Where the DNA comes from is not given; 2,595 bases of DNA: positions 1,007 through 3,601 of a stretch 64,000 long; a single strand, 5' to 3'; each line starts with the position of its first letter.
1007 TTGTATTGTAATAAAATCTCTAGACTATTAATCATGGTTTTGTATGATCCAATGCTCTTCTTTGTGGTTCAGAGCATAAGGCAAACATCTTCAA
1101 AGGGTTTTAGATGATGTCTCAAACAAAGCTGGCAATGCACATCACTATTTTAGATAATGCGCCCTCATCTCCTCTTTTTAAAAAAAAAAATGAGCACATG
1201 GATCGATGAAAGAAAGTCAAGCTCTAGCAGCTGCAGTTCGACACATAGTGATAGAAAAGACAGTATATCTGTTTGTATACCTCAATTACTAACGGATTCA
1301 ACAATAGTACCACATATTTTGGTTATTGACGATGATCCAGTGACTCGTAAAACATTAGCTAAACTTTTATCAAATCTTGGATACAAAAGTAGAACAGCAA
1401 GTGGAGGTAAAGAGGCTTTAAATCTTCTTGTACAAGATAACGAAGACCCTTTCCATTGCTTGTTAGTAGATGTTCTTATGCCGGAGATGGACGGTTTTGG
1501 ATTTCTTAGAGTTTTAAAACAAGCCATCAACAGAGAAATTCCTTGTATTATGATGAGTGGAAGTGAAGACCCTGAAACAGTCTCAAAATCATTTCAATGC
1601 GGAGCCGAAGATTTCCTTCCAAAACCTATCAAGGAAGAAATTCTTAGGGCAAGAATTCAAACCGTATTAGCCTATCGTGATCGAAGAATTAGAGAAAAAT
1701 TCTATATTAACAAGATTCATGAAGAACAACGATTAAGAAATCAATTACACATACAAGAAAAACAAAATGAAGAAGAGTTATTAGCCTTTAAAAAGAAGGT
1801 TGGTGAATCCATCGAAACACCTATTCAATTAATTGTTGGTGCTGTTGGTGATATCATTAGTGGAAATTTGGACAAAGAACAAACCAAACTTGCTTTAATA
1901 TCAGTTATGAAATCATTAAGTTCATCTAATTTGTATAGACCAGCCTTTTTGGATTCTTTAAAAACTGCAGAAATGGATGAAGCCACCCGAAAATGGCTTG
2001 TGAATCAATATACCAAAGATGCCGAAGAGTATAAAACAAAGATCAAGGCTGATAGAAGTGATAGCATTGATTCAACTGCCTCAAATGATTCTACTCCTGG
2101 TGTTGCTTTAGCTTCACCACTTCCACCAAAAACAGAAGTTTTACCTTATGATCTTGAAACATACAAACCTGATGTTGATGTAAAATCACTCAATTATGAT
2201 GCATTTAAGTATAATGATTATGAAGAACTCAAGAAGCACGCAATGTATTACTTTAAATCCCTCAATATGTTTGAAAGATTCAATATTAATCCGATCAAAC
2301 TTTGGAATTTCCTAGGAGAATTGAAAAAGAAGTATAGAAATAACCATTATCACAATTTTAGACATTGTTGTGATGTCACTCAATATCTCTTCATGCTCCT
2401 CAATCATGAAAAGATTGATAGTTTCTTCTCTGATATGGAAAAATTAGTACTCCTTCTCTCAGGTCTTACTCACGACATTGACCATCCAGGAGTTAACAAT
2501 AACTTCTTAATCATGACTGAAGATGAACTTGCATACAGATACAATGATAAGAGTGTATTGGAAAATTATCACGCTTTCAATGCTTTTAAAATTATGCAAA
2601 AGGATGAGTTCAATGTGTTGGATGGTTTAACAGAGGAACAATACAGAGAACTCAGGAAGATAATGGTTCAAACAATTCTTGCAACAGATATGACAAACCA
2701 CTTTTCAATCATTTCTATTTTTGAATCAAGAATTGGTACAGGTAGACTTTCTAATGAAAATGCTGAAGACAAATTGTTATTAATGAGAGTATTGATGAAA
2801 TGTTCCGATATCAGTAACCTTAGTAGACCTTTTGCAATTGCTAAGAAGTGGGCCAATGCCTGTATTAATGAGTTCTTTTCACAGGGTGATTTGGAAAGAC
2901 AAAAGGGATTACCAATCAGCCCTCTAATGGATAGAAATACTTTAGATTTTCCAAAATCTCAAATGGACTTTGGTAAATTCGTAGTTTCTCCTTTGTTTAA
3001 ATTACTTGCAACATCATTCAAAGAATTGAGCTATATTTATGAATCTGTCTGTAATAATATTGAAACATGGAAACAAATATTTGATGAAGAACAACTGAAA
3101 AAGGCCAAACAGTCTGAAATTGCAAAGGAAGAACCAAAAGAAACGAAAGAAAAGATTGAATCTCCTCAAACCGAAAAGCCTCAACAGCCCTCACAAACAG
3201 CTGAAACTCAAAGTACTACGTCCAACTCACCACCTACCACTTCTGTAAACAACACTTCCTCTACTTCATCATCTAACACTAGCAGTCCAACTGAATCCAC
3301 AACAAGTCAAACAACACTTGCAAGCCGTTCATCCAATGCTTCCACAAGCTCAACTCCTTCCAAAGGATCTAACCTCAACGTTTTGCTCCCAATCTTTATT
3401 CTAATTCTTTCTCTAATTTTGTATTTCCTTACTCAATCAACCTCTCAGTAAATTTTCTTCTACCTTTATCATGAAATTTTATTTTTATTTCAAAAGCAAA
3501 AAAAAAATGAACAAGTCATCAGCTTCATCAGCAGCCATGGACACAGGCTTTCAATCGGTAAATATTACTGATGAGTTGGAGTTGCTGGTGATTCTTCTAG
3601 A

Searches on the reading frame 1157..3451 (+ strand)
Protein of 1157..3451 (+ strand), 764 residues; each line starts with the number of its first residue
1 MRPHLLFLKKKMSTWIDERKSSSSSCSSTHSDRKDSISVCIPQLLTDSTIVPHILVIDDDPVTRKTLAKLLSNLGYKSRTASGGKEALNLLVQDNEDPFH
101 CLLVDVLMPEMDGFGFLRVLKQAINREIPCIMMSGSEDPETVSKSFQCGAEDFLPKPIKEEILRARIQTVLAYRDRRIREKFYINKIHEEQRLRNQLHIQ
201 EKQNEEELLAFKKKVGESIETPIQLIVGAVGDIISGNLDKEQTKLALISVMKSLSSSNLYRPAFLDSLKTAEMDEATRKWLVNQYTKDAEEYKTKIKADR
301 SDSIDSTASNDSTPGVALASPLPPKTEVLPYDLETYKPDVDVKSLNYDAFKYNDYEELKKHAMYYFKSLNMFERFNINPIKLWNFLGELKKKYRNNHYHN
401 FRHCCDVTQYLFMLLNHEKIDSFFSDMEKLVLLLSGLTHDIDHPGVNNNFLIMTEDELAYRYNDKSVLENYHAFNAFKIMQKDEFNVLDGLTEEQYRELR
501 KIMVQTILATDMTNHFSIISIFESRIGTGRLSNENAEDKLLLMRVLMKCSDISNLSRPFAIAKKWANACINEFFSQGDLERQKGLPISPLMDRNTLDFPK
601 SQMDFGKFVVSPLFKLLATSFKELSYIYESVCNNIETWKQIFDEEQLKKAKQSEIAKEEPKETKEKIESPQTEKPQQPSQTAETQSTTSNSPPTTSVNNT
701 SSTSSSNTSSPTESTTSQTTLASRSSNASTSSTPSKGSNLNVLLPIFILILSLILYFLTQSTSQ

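Call 12: list_cluster_members(proteins=[window:1157-3451:+, window:3471-4580:+, window:5716-7176:-, window:11948-13855:+, window:22391-23830:-, window:27701-29257:-, window:39337-41649:+, window:49315-50814:+, window:59305-61941:+, window:47916-49040:-])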
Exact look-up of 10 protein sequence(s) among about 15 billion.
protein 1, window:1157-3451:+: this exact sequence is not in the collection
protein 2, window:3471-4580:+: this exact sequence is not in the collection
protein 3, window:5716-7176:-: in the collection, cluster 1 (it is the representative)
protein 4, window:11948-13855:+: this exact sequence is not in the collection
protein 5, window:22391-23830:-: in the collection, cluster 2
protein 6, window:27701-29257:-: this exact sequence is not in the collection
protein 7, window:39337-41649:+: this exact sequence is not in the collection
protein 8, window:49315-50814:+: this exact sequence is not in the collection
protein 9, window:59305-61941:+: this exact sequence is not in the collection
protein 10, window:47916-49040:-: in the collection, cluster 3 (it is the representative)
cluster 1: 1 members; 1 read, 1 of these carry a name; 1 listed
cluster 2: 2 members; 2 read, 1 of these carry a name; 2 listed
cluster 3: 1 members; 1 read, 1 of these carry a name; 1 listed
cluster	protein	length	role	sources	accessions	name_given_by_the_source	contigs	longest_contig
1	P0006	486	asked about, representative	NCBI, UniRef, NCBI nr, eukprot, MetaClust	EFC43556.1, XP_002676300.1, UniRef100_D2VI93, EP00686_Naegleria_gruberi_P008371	predicted protein [Naegleria gruberi] | Predicted protein n=1 Tax=Naegleria gruberi TaxID=5762 RepID=D2VI93_NAEGR | uncharacterized protein NAEGRDRAFT_49771 [Naegleria gruberi]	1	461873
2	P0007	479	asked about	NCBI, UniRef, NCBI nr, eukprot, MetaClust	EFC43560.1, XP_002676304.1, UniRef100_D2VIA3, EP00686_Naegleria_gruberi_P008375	predicted protein [Naegleria gruberi] | Predicted protein n=1 Tax=Naegleria gruberi TaxID=5762 RepID=D2VIA3_NAEGR | uncharacterized protein NAEGRDRAFT_49778 [Naegleria gruberi]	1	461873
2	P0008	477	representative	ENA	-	-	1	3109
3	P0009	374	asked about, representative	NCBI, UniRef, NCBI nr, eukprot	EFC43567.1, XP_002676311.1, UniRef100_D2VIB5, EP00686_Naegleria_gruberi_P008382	hypothetical protein NAEGRDRAFT_49788 [Naegleria gruberi] | Actin n=1 Tax=Naegleria gruberi TaxID=5762 RepID=D2VIB5_NAEGR | uncharacterized protein NAEGRDRAFT_49788 [Naegleria gruberi]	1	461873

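Call 13: find_encoding_contigs(protein=P0009, flank=8000, max_places=3)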
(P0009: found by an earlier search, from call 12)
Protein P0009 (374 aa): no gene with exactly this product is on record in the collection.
